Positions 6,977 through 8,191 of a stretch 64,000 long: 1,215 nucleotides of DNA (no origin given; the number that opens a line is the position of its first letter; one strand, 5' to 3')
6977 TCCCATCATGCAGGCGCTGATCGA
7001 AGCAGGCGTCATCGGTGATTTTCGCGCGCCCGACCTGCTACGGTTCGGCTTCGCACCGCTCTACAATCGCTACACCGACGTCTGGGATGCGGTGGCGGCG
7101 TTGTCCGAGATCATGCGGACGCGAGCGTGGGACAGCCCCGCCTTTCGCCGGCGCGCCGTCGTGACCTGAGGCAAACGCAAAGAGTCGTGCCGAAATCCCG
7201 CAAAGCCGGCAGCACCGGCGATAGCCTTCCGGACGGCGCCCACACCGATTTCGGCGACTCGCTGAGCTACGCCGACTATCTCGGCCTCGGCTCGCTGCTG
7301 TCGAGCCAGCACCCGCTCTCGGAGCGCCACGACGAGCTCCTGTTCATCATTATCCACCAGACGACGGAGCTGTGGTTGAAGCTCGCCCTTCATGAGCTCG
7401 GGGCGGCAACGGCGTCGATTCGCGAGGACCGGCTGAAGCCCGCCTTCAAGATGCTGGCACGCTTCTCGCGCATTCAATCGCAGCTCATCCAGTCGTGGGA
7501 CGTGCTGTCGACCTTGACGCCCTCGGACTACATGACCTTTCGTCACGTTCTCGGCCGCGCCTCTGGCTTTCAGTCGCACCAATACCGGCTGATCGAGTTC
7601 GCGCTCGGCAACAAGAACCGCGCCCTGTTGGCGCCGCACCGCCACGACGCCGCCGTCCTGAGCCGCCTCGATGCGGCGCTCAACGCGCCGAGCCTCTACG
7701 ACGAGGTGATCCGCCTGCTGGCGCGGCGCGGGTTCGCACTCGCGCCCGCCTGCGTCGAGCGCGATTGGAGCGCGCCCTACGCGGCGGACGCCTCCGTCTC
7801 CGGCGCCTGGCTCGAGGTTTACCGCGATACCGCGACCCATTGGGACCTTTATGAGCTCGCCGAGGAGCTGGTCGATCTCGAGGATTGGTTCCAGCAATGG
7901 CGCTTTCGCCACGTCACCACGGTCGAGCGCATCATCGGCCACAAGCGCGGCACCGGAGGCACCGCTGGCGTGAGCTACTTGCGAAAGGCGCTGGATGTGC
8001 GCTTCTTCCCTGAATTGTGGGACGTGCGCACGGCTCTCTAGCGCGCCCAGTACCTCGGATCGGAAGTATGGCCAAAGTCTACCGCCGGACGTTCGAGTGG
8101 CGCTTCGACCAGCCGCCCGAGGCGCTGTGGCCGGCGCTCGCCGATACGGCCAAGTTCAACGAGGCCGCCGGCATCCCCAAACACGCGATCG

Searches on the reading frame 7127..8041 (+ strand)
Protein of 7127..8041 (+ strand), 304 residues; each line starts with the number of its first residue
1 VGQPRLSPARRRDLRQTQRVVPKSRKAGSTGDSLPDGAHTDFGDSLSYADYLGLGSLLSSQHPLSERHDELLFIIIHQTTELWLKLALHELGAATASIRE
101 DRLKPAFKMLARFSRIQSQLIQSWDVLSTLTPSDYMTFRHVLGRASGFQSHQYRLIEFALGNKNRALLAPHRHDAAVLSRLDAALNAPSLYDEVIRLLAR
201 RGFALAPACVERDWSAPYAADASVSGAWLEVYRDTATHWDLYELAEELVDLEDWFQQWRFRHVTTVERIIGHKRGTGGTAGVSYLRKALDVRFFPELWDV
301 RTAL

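Call 4: search_protein_families(library=pfam, proteins=[window:7127-8041:+], max_evalue=0.01)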
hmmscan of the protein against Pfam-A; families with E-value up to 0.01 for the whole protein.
window:7127-8041:+ (304 aa): 1 family
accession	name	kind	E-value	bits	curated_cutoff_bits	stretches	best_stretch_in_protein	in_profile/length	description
PF03301.18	Trp_dioxygenase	-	9.9e-70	236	34.9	1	36-304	4-346/346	Tryptophan 2,3-dioxygenase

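Call 9: find_homologous_proteins(query=window:7127-8041:+, max_evalue=1e-20)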
Query window:7127-8041:+ (304 aa): 8000 proteins with E <= 1e-20 among 8000 candidates; the best 120 are listed.
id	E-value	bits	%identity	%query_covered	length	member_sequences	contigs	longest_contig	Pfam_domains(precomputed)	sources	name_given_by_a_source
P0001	1.1e-197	673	99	100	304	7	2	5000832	PF03301.19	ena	-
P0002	4.5e-139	481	78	89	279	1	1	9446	PF03301.19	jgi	-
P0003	6.7e-139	480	76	89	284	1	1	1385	PF03301.19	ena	-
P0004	6.6e-138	477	78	89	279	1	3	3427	PF03301.19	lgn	-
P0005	6.6e-137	474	72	94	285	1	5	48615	PF03301.19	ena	-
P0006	1.6e-136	472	76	90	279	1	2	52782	PF03301.19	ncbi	ncbi:MAG: tryptophan 2,3-dioxygenase [Rhodospirillales bacterium]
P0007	2.6e-136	472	77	89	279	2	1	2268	PF03301.19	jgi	jgi:tryptophan 2,3-dioxygenase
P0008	3.3e-136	471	72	93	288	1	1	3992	PF03301.19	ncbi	-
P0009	3.2e-135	468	76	89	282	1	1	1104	PF03301.19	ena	-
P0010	8.8e-135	467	75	90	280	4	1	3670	PF03301.19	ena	-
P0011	1.8e-134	466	75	89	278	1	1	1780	PF03301.19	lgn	-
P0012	3.0e-134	465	76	88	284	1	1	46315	PF03301.19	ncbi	-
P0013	3.7e-134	465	75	89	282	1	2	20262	PF03301.19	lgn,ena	-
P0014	5.4e-134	464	72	91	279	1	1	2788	PF03301.19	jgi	-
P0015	7.7e-134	464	72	91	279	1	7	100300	PF03301.19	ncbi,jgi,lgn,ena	-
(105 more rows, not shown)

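Call 10: find_encoding_contigs(protein=P0001, flank=10000, max_places=6)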
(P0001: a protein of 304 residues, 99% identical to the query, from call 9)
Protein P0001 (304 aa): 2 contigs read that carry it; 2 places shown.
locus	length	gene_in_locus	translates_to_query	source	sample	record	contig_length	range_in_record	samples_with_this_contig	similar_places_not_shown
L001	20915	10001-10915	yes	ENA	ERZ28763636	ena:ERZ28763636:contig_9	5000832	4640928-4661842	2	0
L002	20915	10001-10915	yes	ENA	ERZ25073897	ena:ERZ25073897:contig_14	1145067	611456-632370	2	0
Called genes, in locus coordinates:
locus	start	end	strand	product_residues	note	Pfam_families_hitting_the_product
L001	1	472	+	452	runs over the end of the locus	PF05598:DUF772, PF01609:DDE_Tnp_1, PF13751:DDE_Tnp_1_6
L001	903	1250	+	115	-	PF14842:FliG_N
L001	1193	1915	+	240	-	PF03448:MgtE_N (faint), PF14841:FliG_M, PF14842:FliG_N (weak), PF01706:FliG_C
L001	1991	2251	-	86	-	-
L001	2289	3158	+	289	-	PF13384:HTH_23 (faint), PF12762:DDE_Tnp_IS1595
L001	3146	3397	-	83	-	-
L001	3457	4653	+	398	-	PF00872:Transposase_mut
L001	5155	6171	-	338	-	-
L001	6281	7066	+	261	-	PF12762:DDE_Tnp_IS1595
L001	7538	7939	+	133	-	PF13759:2OG-FeII_Oxy_5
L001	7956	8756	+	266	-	PF00106:adh_short, PF13561:adh_short_C2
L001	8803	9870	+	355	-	PF00266:Aminotran_5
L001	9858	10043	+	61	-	PF22580:KYNU_C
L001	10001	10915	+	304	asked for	PF03301:Trp_dioxygenase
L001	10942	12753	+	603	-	PF19363:DUF5939, PF00211:Guanylate_cyc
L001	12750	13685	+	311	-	PF00892:EamA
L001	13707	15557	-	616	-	PF02743:dCache_1 (weak), PF00672:HAMP (faint), PF00211:Guanylate_cyc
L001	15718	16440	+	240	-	PF00857:Isochorismatase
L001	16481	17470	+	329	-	PF00248:Aldo_ket_red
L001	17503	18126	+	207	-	PF01613:Flavin_Reduct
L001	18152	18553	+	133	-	PF00581:Rhodanese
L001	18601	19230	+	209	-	-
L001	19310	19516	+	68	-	-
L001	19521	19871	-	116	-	PF07238:PilZ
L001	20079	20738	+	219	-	PF00578:AhpC-TSA, PF08534:Redoxin, PF10417:1-cysPrx_C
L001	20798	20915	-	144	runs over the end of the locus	PF08570:DUF1761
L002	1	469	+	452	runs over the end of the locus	PF05598:DUF772, PF01609:DDE_Tnp_1, PF13751:DDE_Tnp_1_6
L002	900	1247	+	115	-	PF14842:FliG_N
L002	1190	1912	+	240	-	PF03448:MgtE_N (faint), PF14841:FliG_M, PF14842:FliG_N (weak), PF01706:FliG_C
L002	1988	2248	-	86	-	-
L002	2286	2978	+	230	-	PF13384:HTH_23 (weak), PF12762:DDE_Tnp_IS1595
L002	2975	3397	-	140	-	-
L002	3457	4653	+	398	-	PF00872:Transposase_mut, PF10551:MULE (weak)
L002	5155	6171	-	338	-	-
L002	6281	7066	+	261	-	PF12762:DDE_Tnp_IS1595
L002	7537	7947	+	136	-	PF13759:2OG-FeII_Oxy_5, PF13640:2OG-FeII_Oxy_3 (weak)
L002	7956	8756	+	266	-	PF00106:adh_short, PF13561:adh_short_C2, PF23441:SDR (faint)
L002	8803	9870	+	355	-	PF00266:Aminotran_5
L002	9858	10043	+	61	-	PF22580:KYNU_C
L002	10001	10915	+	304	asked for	PF03301:Trp_dioxygenase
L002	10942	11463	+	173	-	-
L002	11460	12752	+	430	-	PF19363:DUF5939, PF00211:Guanylate_cyc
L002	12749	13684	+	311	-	PF00892:EamA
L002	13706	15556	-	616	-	PF02743:dCache_1 (weak), PF00672:HAMP (faint), PF00211:Guanylate_cyc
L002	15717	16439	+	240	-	PF00857:Isochorismatase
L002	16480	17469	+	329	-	PF00248:Aldo_ket_red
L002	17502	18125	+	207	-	PF01613:Flavin_Reduct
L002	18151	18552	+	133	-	PF00581:Rhodanese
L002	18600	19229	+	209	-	-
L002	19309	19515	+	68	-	-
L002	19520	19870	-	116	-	PF07238:PilZ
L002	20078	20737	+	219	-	PF00578:AhpC-TSA, PF08534:Redoxin, PF10417:1-cysPrx_C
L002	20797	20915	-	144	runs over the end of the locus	PF08570:DUF1761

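Call 16: find_related_loci(query=A1, collection=genome_contigs, flank=10000)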
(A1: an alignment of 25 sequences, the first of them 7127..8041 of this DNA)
Query A1 (304 aa) in genome_contigs; peptide patterns used: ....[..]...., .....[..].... (x = any residue, [..] = any of these).
600 stretches matched a pattern (row limit reached: there are more); 572 encode a relative of the query (tblastn E <= 1e-3); the best 80 are kept; 80 distinct loci.
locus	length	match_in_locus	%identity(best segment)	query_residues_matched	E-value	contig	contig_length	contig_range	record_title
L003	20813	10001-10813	70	35-304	1e-129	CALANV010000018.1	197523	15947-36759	MAG TPA_asm: uncultured Rhodospirillales bacterium isolate SRR5251193_bin.29_CONCOCT_v1.1_MAG genome assembly, contig: E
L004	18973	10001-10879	66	12-304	2e-128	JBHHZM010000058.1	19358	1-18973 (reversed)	MAG: Alphaproteobacteria bacterium isolate Maj_1_bin.23 NODE_1237_length_19358_cov_13.860177, whole genome shotgun seque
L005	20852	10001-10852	67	21-304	2e-125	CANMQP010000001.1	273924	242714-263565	uncultured Kiloniellaceae bacterium isolate 2-526A_2.fasta genome assembly, contig: NODE_10, whole genome shotgun sequen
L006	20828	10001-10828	69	28-304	1e-124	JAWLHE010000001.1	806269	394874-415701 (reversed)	MAG: Alphaproteobacteria bacterium isolate 30dZY2.bin.37 NODE_10_length_806269_cov_16.848699, whole genome shotgun seque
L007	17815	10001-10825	69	30-304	2e-122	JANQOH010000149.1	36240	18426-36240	MAG: Alphaproteobacteria bacterium isolate IP29b_bin.128 k99_2051883, whole genome shotgun sequence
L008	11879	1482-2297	68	33-304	7e-122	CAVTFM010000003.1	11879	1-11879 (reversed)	MAG: uncultured Alphaproteobacteria bacterium isolate MFD00822.bin.2.115 genome assembly, contig: contig_106162, whole g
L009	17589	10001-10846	65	24-304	4e-121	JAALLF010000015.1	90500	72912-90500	MAG: Alphaproteobacteria bacterium isolate MH2_Bin57 NODE_67_length_90500_cov_16.168799, whole genome shotgun sequence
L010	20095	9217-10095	59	6-304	2e-120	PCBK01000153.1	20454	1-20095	MAG: Deltaproteobacteria bacterium isolate NP119 MHASMcontig_1096485, whole genome shotgun sequence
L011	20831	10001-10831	66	31-304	5e-120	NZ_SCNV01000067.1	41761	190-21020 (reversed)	Burkholderia sp. 4M9327F10 NODE_67_length_41761_cov_11.398074, whole genome shotgun sequence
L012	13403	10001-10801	69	38-304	3e-120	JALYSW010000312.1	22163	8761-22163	MAG: Gemmatimonadota bacterium isolate LIV bin14 SD1460-62_k127_1462479, whole genome shotgun sequence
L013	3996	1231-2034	68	37-304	2e-121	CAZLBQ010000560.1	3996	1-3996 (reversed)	MAG TPA_asm: uncultured Anaerolineales bacterium isolate binchicken_co60_4 genome assembly, contig: NODE_34683_length_39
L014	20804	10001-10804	67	37-304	4e-119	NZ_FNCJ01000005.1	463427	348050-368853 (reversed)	Paraburkholderia phenazinium strain LMG 2247, whole genome shotgun sequence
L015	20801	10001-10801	66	38-304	7e-118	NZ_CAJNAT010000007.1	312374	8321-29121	Paraburkholderia domus strain LMG 31832 isolate LMG 31832, whole genome shotgun sequence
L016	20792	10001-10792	66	41-304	8e-118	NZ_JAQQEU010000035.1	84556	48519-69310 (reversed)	Paraburkholderia sediminicola strain RL18-126-BIB-A 35, whole genome shotgun sequence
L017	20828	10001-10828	65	28-304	5e-118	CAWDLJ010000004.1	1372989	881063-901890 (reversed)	MAG: uncultured beta proteobacterium isolate MFD04540.bin.1.139 genome assembly, contig: contig_4825, whole genome shotg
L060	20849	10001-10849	61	22-304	4e-113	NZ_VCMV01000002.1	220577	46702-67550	Microvirga brassicacearum strain CDVBN77 NODE_2_length_220523_cov_29.274166, whole genome shotgun sequence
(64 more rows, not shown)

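Call 19: find_encoding_contigs(protein=P0006, flank=8000, max_places=3)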
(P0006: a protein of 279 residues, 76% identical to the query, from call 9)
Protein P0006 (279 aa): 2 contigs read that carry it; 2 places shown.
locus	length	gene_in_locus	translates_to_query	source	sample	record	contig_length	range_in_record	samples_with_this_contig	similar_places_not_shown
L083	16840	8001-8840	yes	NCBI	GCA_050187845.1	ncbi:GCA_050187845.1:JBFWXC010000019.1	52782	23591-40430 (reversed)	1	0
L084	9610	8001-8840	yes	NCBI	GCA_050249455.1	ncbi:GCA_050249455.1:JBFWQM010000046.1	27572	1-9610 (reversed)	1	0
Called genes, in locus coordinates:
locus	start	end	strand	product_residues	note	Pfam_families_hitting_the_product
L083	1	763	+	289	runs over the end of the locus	-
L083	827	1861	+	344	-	PF00296:Bac_luciferase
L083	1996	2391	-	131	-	PF00903:Glyoxalase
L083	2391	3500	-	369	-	PF08240:ADH_N, PF00107:ADH_zinc_N, PF13602:ADH_zinc_N_2 (weak)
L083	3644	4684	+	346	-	PF00089:Trypsin, PF13365:Trypsin_2, PF13180:PDZ_2, PF17820:PDZ_6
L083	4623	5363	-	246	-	PF03741:TerC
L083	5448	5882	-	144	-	PF00582:Usp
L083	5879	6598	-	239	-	PF03741:TerC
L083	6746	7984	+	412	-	PF00266:Aminotran_5, PF22580:KYNU_C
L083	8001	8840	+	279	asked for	PF03301:Trp_dioxygenase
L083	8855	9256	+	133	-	PF13474:SnoaL_3, PF14534:DUF4440, PF12680:SnoaL_2 (faint)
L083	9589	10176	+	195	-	-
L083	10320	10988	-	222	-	PF06240:COXG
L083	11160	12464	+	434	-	PF12867:DinB_2, PF03781:FGE-sulfatase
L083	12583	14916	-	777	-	PF01315:Ald_Xan_dh_C, PF02738:MoCoBD_1, PF20256:MoCoBD_2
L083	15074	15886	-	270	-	PF01209:Ubie_methyltran, PF13489:Methyltransf_23, PF13847:Methyltransf_31, PF08241:Methyltransf_11, PF08242:Methyltransf_12, PF13649:Methyltransf_25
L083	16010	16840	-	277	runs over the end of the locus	PF00106:adh_short, PF08659:KR, PF13561:adh_short_C2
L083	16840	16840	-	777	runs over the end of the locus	PF01315:Ald_Xan_dh_C, PF02738:MoCoBD_1, PF20256:MoCoBD_2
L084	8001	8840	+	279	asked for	PF03301:Trp_dioxygenase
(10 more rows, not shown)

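Call 20: find_encoding_contigs(protein=P0012, flank=8000, max_places=3)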
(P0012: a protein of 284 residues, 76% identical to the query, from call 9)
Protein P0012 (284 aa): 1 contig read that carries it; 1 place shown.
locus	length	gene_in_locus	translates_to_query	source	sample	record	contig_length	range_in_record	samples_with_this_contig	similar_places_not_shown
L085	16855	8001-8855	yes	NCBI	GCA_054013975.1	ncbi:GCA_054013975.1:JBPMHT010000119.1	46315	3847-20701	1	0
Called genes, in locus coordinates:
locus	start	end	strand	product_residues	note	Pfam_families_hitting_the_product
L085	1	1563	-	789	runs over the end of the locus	PF01315:Ald_Xan_dh_C, PF02738:MoCoBD_1, PF20256:MoCoBD_2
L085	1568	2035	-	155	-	PF00111:Fer2, PF01799:Fer2_2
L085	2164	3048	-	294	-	PF02353:CMAS, PF13649:Methyltransf_25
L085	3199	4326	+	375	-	PF25084:LbH_EIF2B (faint), PF00132:Hexapep, PF25087:GMPPB_C (weak), PF00132:Hexapep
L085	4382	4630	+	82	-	PF00550:PP-binding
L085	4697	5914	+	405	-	PF00109:ketoacyl-synt, PF00108:Thiolase_N (faint), PF02801:Ketoacyl-synt_C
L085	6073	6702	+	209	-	PF04199:Cyclase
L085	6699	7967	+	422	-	PF00266:Aminotran_5, PF22580:KYNU_C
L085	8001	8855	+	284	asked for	PF03301:Trp_dioxygenase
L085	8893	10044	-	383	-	PF06559:DCD_N, PF22769:DCD, PF22569:DCD_C, PF22769:DCD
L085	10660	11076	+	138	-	PF07883:Cupin_2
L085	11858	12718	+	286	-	PF00795:CN_hydrolase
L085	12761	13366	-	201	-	-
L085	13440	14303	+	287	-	PF00892:EamA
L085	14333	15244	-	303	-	PF00763:THF_DHG_CYH, PF02882:THF_DHG_CYH_C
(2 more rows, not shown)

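Call 21: find_encoding_contigs(protein=P0002, flank=8000, max_places=3)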
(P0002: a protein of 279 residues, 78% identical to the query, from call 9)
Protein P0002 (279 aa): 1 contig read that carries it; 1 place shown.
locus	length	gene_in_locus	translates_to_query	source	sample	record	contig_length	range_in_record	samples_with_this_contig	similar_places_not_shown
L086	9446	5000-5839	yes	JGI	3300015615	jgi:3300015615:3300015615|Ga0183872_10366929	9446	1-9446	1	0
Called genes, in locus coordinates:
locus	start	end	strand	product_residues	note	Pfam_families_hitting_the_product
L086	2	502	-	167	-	?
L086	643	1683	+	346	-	PF00089:Trypsin, PF13365:Trypsin_2, PF13180:PDZ_2, PF17820:PDZ_6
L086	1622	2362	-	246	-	PF03741:TerC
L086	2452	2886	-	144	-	PF00582:Usp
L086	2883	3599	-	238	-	PF03741:TerC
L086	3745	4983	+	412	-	PF00266:Aminotran_5, PF22580:KYNU_C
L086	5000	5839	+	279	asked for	PF03301:Trp_dioxygenase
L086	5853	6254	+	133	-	PF13474:SnoaL_3, PF14534:DUF4440, PF12680:SnoaL_2 (weak)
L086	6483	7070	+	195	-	-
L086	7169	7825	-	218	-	PF06240:COXG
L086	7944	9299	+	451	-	PF12867:DinB_2, PF03781:FGE-sulfatase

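Call 22: find_homologous_proteins(query=L001:10942-12753:+, max_evalue=1e-30)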
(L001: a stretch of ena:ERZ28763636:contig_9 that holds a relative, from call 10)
Query L001:10942-12753:+ (603 aa): 2584 proteins with E <= 1e-30 among 8000 candidates; the best 120 are listed.
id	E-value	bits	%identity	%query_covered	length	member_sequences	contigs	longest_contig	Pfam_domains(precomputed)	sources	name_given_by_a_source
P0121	1.8e-298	1009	74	100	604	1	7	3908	PF19363.5,PF00211.26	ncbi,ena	ncbi:MAG: adenylate/guanylate cyclase domain-containing protein [Alphaproteobacteria bacterium]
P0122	9.5e-298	1007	74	100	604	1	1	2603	PF19363.5,PF00211.26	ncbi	-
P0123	1.3e-297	1006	74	100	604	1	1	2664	PF19363.5,PF00211.26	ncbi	ncbi:MAG: adenylate/guanylate cyclase domain-containing protein [Alphaproteobacteria bacterium]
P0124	7.2e-297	1004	74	100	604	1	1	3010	PF19363.5,PF00211.26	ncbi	-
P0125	9.4e-297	1003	74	100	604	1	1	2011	PF19363.5,PF00211.26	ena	-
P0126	2.2e-296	1002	74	100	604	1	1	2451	PF19363.5,PF00211.26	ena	-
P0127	4.0e-293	992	74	99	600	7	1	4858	PF19363.5,PF00211.26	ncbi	-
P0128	9.8e-289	977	73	99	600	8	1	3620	PF19363.5,PF00211.26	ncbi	-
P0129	9.6e-288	974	72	100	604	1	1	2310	PF19363.5,PF00211.26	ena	-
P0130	1.9e-284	963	71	100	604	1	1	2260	PF19363.5,PF00211.26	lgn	-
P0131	3.6e-283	959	72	99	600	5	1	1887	PF19363.5,PF00211.26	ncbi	-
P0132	2.6e-281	952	70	99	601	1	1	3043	PF19363.5,PF00211.26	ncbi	-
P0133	2.0e-280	950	100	71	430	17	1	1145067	PF19363.5,PF00211.26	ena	-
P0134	6.3e-276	935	69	99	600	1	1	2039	PF19363.5,PF00211.26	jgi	jgi:class 3 adenylate cyclase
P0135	1.5e-274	930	68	99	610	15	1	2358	PF19363.5,PF00211.26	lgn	-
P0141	2.0e-269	913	65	99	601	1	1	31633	PF19363.5,PF00211.26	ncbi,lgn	ncbi:MAG: adenylate/guanylate cyclase domain-containing protein [Alphaproteobacteria bacterium]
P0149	2.1e-264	897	66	100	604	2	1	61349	PF19363.5,PF00211.26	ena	-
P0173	1.3e-243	828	64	99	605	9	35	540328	PF19363.5,PF00211.26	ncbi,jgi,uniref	ncbi:class 3 adenylate cyclase [Constrictibacter sp. MBR-5]|jgi:class 3 adenylate cyclase|uniref:ade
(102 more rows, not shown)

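Call 23: find_encoding_contigs(protein=P0149, flank=7000, max_places=2)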
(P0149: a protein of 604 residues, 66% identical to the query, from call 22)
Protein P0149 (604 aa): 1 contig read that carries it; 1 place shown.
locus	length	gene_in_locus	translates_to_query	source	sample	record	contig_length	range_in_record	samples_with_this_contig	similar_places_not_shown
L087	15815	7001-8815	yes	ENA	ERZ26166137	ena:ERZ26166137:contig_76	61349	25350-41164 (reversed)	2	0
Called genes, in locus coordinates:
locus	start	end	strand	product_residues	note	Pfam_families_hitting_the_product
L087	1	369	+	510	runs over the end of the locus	PF01039:Carboxyl_trans, PF03255:ACCA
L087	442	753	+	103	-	PF13239:2TM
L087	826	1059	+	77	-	PF13239:2TM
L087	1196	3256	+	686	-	PF00289:Biotin_carb_N, PF02786:CPSase_L_D2, PF02222:ATP-grasp (weak), PF07478:Dala_Dala_lig_C, PF02785:Biotin_carb_C, PF18140:PCC_BT, PF00364:Biotin_lipoyl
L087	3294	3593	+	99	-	PF00708:Acylphosphatase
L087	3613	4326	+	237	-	PF03483:B3_4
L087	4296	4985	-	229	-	PF21948:LplA-B_cat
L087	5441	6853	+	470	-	PF03448:MgtE_N, PF00571:CBS, PF01769:MgtE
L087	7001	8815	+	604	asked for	PF19363:DUF5939, PF00211:Guanylate_cyc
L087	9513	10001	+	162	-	PF14539:DUF4442 (weak), PF13622:4HBT_3, PF03061:4HBT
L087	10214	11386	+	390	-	PF02771:Acyl-CoA_dh_N, PF02770:Acyl-CoA_dh_M, PF00441:Acyl-CoA_dh_1, PF08028:Acyl-CoA_dh_2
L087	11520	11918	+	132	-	PF01042:Ribonuc_L-PSP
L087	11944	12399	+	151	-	PF09347:DUF1989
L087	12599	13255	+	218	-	PF09347:DUF1989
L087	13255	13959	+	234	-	PF09347:DUF1989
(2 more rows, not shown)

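Call 24: find_encoding_contigs(protein=P0141, flank=7000, max_places=2)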
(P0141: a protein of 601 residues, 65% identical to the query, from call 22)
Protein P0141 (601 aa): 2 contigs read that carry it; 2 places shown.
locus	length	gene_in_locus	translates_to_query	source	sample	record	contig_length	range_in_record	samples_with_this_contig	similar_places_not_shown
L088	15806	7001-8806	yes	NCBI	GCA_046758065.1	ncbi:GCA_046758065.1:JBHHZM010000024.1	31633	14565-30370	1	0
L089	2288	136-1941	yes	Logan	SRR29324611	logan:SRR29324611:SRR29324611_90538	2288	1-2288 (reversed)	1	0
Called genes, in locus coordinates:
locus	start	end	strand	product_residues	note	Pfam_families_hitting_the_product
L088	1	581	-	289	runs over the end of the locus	PF02569:Pantoate_ligase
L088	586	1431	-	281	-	PF02548:Pantoate_transf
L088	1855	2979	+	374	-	PF13439:Glyco_transf_4, PF13579:Glyco_trans_4_4 (weak), PF00534:Glycos_transf_1, PF13692:Glyco_trans_1_4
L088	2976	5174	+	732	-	PF14742:GDE_N_bis, PF06202:GDE_C (faint), PF22422:MGH1-like_GH, PF17389:Bac_rhamnosid6H (weak)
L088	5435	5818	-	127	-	-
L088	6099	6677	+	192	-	-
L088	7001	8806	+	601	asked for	PF19363:DUF5939, PF00211:Guanylate_cyc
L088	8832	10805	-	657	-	PF08448:PAS_4 (faint), PF13188:PAS_8 (faint), PF13426:PAS_9 (faint), PF12860:PAS_7, PF00512:HisKA, PF02518:HATPase_c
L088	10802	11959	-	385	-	PF10098:DUF2336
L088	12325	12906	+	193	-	PF08238:Sel1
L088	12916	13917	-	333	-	PF05544:Pro_racemase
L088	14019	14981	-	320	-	PF00005:ABC_tran, PF13304:AAA_21 (faint)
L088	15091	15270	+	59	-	PF10276:zf-CHCC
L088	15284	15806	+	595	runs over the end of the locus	PF02739:5_3_exonuc_N, PF01367:5_3_exonuc, PF01612:DNA_pol_A_exo1, PF00476:DNA_pol_A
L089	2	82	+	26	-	?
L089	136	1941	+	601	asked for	PF19363:DUF5939, PF00211:Guanylate_cyc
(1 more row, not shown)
